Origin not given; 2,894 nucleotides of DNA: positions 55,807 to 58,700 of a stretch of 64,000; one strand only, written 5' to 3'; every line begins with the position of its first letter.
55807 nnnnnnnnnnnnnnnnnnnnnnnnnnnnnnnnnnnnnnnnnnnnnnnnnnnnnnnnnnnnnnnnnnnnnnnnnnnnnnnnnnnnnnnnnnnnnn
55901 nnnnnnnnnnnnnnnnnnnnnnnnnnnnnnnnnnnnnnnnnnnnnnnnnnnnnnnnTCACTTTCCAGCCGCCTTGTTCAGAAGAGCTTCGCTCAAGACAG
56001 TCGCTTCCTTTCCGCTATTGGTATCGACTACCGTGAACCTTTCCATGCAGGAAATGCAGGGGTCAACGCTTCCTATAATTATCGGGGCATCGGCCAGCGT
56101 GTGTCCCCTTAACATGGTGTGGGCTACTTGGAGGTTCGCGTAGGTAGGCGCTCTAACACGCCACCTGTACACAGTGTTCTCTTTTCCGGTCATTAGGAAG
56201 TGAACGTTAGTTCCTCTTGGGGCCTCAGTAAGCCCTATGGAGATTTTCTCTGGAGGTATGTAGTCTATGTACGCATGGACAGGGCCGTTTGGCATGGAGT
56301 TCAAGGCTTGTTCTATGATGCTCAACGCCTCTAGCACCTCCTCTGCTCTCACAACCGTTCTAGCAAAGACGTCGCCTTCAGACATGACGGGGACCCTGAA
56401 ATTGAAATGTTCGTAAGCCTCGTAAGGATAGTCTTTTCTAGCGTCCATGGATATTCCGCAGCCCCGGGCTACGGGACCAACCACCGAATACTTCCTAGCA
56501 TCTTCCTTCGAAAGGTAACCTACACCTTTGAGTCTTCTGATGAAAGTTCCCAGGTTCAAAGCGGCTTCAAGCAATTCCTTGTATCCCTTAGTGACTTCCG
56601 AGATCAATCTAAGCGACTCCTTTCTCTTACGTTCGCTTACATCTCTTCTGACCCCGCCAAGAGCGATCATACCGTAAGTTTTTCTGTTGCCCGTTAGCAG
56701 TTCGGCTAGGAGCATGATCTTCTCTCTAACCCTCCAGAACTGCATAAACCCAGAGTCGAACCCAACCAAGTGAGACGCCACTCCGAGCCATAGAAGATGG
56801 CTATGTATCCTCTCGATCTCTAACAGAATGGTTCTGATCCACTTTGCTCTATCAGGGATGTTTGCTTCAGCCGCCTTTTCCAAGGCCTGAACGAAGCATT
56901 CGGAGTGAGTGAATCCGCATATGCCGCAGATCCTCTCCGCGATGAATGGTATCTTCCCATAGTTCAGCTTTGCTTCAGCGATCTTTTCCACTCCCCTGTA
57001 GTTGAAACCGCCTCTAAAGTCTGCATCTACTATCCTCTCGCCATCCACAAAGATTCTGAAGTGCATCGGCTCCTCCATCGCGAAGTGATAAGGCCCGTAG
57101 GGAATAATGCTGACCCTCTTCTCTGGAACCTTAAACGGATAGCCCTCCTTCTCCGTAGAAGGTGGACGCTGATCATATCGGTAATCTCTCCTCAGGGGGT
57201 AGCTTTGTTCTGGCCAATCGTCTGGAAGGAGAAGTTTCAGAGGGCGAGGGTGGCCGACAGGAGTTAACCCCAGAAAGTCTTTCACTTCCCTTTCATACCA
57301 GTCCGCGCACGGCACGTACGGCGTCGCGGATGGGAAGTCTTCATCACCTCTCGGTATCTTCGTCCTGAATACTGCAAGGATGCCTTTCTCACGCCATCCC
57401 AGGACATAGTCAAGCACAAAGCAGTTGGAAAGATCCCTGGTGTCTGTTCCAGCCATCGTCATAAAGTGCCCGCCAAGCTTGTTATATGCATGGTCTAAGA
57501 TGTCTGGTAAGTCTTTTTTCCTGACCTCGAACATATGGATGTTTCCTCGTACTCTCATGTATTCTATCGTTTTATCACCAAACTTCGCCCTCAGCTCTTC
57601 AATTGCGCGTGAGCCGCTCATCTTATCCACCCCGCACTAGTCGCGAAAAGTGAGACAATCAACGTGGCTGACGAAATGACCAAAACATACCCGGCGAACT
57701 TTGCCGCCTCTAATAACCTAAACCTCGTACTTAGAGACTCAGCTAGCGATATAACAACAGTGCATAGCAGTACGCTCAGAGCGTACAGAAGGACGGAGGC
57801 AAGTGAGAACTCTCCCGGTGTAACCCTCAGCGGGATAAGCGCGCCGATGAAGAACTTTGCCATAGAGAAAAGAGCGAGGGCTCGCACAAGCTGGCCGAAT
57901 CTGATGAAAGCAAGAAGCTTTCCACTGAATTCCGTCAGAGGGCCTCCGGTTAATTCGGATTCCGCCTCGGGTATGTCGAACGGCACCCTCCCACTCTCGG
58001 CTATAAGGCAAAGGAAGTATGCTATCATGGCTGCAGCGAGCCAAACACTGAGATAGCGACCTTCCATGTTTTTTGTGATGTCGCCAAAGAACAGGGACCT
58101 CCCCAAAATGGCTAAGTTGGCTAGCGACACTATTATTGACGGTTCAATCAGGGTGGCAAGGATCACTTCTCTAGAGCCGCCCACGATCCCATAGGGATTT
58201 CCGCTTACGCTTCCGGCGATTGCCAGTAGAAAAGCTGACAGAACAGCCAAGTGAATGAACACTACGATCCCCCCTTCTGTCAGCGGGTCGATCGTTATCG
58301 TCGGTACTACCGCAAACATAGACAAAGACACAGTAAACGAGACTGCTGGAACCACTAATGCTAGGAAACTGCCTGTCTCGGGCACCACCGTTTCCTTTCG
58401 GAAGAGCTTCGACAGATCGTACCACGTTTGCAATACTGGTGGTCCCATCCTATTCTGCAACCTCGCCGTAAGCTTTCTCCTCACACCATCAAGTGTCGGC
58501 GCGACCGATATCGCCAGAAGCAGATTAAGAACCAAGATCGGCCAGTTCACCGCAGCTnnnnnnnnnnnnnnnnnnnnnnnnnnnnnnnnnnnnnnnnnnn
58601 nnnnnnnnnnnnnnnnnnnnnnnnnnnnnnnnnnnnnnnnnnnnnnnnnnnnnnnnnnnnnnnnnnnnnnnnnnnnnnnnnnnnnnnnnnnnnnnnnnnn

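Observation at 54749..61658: FHL-type (hycBCDEFG-order) group-4 [NiFe] hydrogenase operon preceded by a GltD-like NAD(P)H oxidoreductase instead of formate dehydrogenase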

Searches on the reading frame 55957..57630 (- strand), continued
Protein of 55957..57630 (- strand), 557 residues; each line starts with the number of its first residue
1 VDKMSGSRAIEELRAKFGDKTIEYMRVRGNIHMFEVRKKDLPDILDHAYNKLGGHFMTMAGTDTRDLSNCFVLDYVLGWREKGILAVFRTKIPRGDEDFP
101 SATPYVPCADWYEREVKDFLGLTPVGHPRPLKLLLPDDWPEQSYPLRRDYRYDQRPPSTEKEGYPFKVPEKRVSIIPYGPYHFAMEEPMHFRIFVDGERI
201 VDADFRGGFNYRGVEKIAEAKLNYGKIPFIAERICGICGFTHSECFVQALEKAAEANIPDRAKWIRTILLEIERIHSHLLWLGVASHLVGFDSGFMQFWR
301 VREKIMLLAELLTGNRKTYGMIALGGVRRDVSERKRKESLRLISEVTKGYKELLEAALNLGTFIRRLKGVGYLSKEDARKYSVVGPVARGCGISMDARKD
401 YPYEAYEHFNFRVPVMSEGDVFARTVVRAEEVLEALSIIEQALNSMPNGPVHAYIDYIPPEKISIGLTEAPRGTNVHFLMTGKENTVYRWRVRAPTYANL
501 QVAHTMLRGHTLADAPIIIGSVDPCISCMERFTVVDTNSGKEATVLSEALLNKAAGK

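Call 78: find_related_loci(query=window:55957-57630:-, collection=metagenome_contigs, flank=10000)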
Query window:55957-57630:- (557 aa) in metagenome_contigs; peptide patterns used: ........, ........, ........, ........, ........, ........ (x = any residue, [..] = any of these).
457 stretches matched a pattern; 427 encode a relative of the query (tblastn E <= 1e-3); the best 80 are kept; 80 distinct loci.
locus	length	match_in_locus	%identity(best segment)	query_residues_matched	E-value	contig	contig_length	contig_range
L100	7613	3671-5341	100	1-557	0e+0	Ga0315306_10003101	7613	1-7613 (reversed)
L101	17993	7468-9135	79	2-557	0e+0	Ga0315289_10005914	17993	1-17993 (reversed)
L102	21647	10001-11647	74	1-549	0e+0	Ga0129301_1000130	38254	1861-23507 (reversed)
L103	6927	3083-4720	64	10-553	0e+0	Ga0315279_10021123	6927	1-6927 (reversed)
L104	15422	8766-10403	63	10-553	0e+0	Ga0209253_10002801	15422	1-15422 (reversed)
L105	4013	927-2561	61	9-551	0e+0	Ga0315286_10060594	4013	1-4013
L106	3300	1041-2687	61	9-555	0e+0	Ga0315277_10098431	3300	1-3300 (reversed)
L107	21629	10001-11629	60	10-550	0e+0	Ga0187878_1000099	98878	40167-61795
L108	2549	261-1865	59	9-541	0e+0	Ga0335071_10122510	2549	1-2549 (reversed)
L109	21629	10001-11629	58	10-550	0e+0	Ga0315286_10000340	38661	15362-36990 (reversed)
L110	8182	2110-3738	57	10-550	0e+0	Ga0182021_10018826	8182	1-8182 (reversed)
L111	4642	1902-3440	60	40-550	0e+0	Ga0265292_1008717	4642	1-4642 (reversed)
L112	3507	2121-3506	61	9-468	0e+0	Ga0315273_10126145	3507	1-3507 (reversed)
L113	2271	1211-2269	61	9-359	2e-159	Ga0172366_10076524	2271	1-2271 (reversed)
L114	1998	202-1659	40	83-557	3e-110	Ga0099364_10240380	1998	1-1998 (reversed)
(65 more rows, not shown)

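Call 85: find_encoding_contigs(protein=P0193, flank=8000, max_places=2)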
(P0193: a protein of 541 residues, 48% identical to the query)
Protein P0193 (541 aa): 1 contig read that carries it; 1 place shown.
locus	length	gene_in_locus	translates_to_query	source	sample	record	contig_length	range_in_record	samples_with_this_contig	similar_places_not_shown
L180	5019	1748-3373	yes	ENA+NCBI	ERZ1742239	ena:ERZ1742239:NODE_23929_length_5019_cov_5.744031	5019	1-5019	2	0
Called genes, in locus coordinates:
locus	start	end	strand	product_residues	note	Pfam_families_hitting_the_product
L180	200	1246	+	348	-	PF00070:Pyr_redox (faint), PF00890:FAD_binding_2 (faint), PF01266:DAO (faint), PF07992:Pyr_redox_2, PF13450:NAD_binding_8 (weak), PF13738:Pyr_redox_3 (faint)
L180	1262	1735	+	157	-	PF12797:Fer4_2 (faint), PF13237:Fer4_10 (faint), PF13484:Fer4_16 (faint), PF13187:Fer4_9 (weak), PF13247:Fer4_11, PF12838:Fer4_7, PF25160:LdpA_Fe-S-bd (weak), PF00037:Fer4 (weak)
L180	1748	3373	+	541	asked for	PF00329:Complex1_30kDa, PF00374:NiFeSe_Hases, PF00346:Complex1_49kDa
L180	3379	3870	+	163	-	PF12838:Fer4_7, PF00037:Fer4 (weak), PF12797:Fer4_2 (weak), PF12837:Fer4_6, PF13237:Fer4_10, PF14697:Fer4_21, PF13187:Fer4_9, PF00037:Fer4, +1 more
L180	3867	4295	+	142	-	PF01058:Oxidored_q6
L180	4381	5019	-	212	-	?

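Call 97: list_cluster_members(proteins=[P0121, P0001, P0193, P0222])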
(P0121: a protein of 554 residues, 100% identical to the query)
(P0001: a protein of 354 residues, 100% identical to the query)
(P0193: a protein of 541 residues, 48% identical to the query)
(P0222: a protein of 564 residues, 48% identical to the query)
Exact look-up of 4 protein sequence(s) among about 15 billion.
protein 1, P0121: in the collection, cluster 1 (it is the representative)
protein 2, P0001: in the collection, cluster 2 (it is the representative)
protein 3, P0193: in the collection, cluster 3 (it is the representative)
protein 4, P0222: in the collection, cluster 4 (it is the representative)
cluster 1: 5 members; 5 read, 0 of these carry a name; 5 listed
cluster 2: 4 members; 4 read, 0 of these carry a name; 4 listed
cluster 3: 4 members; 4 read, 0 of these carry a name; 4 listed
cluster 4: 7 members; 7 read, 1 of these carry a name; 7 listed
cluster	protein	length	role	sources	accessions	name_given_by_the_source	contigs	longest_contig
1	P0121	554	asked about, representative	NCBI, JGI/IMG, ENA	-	-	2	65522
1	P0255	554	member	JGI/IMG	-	-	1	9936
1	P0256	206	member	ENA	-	-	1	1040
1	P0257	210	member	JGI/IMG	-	-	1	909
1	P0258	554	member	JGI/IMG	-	-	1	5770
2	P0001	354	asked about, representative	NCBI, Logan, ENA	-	-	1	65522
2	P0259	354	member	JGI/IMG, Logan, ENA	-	-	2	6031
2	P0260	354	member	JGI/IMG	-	-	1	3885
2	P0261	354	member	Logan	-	-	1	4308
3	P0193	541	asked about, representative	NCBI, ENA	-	-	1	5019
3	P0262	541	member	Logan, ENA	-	-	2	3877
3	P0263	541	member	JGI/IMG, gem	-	-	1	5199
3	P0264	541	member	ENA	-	-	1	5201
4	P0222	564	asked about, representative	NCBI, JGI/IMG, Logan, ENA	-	-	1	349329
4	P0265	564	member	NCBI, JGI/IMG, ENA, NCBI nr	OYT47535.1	MAG: hydrogenase 3 large subunit [Desulfurococcales archaeon ex4484_42]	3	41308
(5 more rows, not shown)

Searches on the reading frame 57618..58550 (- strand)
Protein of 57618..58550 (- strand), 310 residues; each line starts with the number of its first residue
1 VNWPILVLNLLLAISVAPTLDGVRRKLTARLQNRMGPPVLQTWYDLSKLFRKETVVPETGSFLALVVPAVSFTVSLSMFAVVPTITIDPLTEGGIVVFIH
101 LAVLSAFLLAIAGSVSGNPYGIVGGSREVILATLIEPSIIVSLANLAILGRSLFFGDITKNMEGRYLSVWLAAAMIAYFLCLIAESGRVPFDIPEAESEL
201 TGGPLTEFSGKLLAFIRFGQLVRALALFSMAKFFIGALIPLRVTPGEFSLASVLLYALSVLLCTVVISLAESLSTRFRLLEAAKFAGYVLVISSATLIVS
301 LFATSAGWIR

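Call 3: search_protein_families(library=pfam, proteins=[window:57618-58550:-], max_evalue=0.01)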
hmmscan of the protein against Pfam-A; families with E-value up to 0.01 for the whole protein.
window:57618-58550:- (310 aa): 1 family
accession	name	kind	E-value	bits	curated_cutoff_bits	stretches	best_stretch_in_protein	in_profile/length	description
PF00146.26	NADHdh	-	4.6e-51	174.4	27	1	6-299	4-295/298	NADH dehydrogenase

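Call 5: search_protein_families(library=ncbifam, proteins=[window:57618-58550:-], max_evalue=0.001)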
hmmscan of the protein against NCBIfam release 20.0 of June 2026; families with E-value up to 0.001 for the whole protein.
window:57618-58550:- (310 aa): 7 families
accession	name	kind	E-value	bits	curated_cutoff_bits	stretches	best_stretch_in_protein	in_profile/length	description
NF004741.0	PRK06076.1-2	equivalog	9.6e-30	103.9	305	1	8-303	27-332/337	NADH-quinone oxidoreductase subunit NuoH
NF004745.0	PRK06076.1-6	equivalog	4.8e-21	75.4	450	1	6-286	20-314/341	NADH-quinone oxidoreductase subunit NuoH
NF004743.0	PRK06076.1-4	equivalog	8.2e-20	71.1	494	1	23-231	37-263/433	NADH-quinone oxidoreductase subunit NuoH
NF004740.0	PRK06076.1-1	equivalog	1.8e-19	70.4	399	1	7-284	19-299/325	NADH-quinone oxidoreductase subunit NuoH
NF004744.0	PRK06076.1-5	equivalog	3e-18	66.1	542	1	5-224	34-265/372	NADH-quinone oxidoreductase subunit NuoH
NF040610.1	F420_dehyd_FpoH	exception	2.6e-17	63.2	475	1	22-280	32-311/339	F420H2 dehydrogenase subunit FpoH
NF004742.0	PRK06076.1-3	equivalog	4.5e-13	49.1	531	1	5-284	28-327/356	NADH-quinone oxidoreductase subunit NuoH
